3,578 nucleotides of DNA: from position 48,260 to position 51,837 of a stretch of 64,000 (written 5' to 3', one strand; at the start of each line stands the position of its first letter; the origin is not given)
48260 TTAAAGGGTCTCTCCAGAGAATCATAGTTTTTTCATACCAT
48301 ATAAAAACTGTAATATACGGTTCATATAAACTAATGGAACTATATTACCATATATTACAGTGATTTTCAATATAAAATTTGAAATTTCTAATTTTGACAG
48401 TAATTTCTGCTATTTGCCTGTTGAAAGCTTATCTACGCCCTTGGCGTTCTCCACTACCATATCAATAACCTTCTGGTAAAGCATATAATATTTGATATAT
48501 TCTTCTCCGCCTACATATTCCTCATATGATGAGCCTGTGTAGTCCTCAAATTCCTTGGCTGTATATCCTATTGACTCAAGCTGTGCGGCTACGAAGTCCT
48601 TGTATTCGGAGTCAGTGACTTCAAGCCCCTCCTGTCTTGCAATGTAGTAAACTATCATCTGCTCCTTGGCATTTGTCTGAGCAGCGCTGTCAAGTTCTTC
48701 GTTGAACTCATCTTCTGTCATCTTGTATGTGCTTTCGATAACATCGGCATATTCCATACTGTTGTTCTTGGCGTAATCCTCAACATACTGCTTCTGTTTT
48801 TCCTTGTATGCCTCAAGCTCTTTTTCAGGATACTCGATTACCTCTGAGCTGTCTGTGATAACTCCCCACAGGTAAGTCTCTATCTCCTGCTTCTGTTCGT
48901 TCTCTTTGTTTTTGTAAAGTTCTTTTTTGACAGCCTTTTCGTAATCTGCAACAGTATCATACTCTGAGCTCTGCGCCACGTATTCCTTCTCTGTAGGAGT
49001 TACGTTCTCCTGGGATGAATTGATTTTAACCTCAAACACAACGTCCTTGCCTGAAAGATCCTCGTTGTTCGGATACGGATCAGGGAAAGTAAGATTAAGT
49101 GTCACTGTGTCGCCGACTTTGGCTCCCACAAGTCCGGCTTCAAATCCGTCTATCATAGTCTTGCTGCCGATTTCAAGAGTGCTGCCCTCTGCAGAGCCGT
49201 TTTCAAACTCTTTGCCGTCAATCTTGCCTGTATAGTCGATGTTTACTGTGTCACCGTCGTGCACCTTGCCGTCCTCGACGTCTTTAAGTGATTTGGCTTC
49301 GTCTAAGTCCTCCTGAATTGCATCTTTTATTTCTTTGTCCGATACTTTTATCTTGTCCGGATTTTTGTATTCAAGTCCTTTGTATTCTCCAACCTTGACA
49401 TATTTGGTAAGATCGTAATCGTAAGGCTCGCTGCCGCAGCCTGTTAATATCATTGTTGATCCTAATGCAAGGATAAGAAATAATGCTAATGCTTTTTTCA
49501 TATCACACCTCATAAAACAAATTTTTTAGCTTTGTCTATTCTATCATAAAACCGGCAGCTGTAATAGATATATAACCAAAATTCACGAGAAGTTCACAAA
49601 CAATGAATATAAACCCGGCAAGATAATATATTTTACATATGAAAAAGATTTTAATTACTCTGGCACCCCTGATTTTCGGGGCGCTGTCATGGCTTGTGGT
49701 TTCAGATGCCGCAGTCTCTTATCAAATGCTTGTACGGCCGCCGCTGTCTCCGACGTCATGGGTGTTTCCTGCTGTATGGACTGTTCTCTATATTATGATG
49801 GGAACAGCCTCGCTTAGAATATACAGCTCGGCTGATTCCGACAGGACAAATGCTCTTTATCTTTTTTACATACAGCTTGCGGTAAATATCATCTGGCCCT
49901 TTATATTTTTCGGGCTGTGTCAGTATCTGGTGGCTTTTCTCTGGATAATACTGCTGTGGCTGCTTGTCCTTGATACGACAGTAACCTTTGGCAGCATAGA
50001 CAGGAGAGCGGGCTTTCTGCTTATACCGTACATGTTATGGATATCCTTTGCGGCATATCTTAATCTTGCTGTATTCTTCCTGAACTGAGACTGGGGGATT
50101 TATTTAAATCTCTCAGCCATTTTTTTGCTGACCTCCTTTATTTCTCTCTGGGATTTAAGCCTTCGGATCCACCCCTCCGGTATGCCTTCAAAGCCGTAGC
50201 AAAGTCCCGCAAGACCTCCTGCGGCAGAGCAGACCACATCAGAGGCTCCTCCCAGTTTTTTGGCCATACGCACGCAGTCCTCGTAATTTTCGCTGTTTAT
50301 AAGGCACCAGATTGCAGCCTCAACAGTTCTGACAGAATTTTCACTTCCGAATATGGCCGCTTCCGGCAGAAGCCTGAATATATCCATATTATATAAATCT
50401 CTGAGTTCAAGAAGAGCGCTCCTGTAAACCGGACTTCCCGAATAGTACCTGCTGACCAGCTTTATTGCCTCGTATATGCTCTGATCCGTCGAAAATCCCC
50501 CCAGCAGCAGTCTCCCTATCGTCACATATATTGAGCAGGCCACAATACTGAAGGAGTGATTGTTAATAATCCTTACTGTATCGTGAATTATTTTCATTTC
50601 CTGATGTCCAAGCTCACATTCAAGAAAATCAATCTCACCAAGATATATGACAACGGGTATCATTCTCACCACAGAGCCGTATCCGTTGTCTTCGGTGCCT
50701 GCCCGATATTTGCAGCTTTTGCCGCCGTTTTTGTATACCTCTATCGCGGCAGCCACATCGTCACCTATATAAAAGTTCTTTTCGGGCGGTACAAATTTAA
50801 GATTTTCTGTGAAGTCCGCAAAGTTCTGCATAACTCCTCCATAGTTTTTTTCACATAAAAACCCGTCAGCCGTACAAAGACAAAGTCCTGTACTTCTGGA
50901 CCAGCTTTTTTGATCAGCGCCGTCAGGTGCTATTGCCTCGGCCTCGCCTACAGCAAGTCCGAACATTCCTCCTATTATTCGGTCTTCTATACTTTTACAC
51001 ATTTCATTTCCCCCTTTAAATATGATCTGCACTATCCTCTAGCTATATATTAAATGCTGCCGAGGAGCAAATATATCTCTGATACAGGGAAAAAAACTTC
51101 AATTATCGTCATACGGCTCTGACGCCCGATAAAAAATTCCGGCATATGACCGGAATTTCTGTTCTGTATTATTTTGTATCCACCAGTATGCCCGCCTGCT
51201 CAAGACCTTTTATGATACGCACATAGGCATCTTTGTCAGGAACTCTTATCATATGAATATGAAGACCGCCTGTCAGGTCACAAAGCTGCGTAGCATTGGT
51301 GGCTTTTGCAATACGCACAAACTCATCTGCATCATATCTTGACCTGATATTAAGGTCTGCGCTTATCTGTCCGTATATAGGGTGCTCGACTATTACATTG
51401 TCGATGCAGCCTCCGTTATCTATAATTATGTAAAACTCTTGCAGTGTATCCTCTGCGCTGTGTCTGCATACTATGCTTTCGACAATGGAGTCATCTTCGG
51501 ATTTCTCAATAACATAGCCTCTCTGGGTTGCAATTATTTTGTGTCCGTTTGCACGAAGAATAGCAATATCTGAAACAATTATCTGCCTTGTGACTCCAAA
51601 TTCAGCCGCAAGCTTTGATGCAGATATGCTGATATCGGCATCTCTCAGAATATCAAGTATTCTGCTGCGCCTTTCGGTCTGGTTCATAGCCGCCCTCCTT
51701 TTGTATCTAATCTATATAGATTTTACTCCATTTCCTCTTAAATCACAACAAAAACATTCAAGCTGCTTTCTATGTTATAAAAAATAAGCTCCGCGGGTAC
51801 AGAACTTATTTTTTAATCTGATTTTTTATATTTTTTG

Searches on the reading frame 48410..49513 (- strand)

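Call 67: search_protein_families(library=pfam, proteins=[window:48410-49513:-], max_evalue=1e-8)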
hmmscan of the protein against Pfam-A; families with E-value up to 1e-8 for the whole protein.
window:48410-49513:- (367 aa): 2 families
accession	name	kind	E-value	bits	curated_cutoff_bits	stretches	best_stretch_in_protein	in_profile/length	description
PF00254.34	FKBP_C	-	3.4e-16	59.8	21.1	1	83-164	4-93/94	FKBP-type peptidyl-prolyl cis-trans isomerase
PF05698.19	Trigger_C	-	7.2e-11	42.8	22.7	1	187-355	1-162/162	Bacterial trigger factor protein (TF) C-terminus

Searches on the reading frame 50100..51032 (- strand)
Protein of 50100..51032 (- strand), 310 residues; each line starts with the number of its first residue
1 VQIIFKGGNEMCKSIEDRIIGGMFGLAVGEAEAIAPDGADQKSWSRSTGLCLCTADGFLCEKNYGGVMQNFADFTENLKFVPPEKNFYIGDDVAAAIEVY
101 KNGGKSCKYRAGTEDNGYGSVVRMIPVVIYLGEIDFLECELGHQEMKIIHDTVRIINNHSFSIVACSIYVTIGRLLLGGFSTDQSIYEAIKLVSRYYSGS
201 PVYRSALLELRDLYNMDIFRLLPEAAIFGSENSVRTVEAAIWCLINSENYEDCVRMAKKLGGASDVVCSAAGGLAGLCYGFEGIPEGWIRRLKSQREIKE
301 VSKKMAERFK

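Call 67: search_protein_families(library=pfam, proteins=[window:50100-51032:-], max_evalue=1e-8)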
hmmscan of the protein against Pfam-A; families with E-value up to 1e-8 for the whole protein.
window:50100-51032:- (310 aa): 1 family
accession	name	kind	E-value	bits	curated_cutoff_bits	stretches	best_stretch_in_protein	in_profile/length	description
PF03747.19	ADP_ribosyl_GH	-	3.9e-29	102.7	26.2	1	35-286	39-286/287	ADP-ribosylglycohydrolase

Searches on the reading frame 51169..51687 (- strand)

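Call 67: search_protein_families(library=pfam, proteins=[window:51169-51687:-], max_evalue=1e-8)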
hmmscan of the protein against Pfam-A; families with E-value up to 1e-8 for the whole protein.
window:51169-51687:- (172 aa): 2 families
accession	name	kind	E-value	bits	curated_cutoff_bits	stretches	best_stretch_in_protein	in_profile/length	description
PF02829.19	3H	-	2.5e-30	105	25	1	72-168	1-97/97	3H domain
PF08279.18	HTH_11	-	2.1e-13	50.4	25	1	6-58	1-54/55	HTH domain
